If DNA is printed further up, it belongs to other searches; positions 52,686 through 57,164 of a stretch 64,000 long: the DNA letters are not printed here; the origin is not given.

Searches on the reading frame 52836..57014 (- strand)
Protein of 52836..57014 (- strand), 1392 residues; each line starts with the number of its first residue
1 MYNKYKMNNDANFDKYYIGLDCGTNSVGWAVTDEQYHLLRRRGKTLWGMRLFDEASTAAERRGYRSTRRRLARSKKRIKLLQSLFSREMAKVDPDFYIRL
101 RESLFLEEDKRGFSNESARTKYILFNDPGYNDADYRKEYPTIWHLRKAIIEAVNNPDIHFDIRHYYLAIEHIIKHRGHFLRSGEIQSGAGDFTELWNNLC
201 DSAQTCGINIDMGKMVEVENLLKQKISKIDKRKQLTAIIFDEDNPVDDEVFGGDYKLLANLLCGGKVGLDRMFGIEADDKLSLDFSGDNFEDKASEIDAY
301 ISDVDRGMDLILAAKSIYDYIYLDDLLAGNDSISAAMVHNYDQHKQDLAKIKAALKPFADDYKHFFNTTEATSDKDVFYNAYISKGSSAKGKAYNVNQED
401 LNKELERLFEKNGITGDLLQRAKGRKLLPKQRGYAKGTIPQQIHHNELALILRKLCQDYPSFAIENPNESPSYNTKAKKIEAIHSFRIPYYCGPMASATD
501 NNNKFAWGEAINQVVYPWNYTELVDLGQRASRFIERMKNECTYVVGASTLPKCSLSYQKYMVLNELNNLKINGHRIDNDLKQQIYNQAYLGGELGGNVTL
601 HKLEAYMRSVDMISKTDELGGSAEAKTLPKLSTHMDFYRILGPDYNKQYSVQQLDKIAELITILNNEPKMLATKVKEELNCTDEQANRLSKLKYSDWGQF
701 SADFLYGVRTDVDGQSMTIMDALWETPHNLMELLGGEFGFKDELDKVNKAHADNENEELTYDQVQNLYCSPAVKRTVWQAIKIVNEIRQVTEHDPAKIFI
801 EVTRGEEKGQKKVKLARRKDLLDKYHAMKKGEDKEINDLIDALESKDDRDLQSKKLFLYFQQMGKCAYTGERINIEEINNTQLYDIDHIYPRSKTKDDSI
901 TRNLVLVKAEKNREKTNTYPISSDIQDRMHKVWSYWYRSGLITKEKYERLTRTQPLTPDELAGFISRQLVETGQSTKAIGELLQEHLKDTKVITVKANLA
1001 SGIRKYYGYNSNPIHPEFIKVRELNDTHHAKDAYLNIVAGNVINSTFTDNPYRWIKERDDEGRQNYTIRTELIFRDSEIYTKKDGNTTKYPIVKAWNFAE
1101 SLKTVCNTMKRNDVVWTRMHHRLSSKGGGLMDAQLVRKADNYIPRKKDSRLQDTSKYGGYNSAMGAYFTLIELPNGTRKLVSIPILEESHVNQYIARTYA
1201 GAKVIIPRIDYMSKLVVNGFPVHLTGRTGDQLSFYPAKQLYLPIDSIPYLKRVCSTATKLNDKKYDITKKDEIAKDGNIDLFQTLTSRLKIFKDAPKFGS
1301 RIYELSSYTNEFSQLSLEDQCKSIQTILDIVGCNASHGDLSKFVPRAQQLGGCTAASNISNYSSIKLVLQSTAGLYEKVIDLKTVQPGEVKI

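Call 31: search_protein_families(library=pfam, proteins=[window:52836-57014:-], max_evalue=0.00001)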
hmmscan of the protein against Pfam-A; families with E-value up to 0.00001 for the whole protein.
window:52836-57014:- (1392 aa): 5 families
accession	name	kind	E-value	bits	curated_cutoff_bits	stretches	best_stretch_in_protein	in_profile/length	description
PF16592.10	Cas9_REC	-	1.2e-109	368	25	1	208-746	17-539/541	REC lobe of CRISPR-associated endonuclease Cas9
PF16595.10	Cas9_PI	-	1.8e-48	166.1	25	1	1128-1378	2-265/265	PAM-interacting domain of CRISPR-associated endonuclease Cas9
PF13395.12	HNH_4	-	1.3e-19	70.3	22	1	866-920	1-53/54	HNH endonuclease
PF22702.2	Cas9_RuvC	-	5.2e-11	43.2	27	1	983-1110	11-140/151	Cas9 RuvC domain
PF16593.10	Cas9-BH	-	9.6e-10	38.5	26.3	1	61-93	1-33/33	Bridge helix of CRISPR-associated endonuclease Cas9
